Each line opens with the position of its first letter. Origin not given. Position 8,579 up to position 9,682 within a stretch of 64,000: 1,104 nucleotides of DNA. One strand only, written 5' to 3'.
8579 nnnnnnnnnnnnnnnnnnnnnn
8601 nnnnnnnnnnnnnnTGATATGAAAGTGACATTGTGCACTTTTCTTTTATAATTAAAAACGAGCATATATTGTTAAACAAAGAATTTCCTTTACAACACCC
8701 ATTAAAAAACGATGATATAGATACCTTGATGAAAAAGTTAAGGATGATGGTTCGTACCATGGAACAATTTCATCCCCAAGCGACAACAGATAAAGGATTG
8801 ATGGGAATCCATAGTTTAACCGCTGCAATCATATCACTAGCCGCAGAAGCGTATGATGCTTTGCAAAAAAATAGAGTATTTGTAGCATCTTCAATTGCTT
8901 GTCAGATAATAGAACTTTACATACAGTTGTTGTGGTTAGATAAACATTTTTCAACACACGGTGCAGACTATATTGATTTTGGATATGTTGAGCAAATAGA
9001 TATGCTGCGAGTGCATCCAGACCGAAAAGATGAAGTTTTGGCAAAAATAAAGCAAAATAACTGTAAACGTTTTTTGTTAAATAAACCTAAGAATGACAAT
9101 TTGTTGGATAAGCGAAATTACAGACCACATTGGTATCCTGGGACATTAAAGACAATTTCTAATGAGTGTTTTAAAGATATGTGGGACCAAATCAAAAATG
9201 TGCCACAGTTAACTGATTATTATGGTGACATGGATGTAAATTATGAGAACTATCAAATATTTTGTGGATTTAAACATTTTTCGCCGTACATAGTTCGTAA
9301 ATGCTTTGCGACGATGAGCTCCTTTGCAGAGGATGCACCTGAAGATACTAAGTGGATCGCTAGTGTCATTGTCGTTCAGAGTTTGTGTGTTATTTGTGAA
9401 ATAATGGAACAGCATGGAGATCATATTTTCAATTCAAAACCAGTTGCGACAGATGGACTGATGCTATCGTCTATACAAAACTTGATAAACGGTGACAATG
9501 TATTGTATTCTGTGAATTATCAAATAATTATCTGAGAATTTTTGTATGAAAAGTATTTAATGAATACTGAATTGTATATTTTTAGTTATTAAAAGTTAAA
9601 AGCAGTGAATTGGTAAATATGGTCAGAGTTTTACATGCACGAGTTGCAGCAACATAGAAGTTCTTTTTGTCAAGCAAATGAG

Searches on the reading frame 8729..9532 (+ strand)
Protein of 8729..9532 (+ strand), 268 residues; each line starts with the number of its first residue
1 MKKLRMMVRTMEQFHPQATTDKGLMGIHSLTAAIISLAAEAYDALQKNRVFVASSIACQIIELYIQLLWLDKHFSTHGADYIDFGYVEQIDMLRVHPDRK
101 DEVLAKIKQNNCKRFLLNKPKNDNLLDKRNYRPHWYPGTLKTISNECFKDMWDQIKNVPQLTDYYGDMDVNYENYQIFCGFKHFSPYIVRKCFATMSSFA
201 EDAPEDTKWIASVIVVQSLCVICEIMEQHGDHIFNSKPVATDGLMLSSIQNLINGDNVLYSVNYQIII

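Call 87: search_protein_families(library=pfam, proteins=[window:8729-9532:+], max_evalue=0.001)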
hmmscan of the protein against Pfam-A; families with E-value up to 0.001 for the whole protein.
window:8729-9532:+ (268 aa): 1 family
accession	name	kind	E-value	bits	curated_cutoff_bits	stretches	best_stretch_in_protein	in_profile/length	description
PF18928.5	DUF5677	-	1.6e-06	28.8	27.1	1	27-186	4-152/166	Family of unknown function (DUF5677)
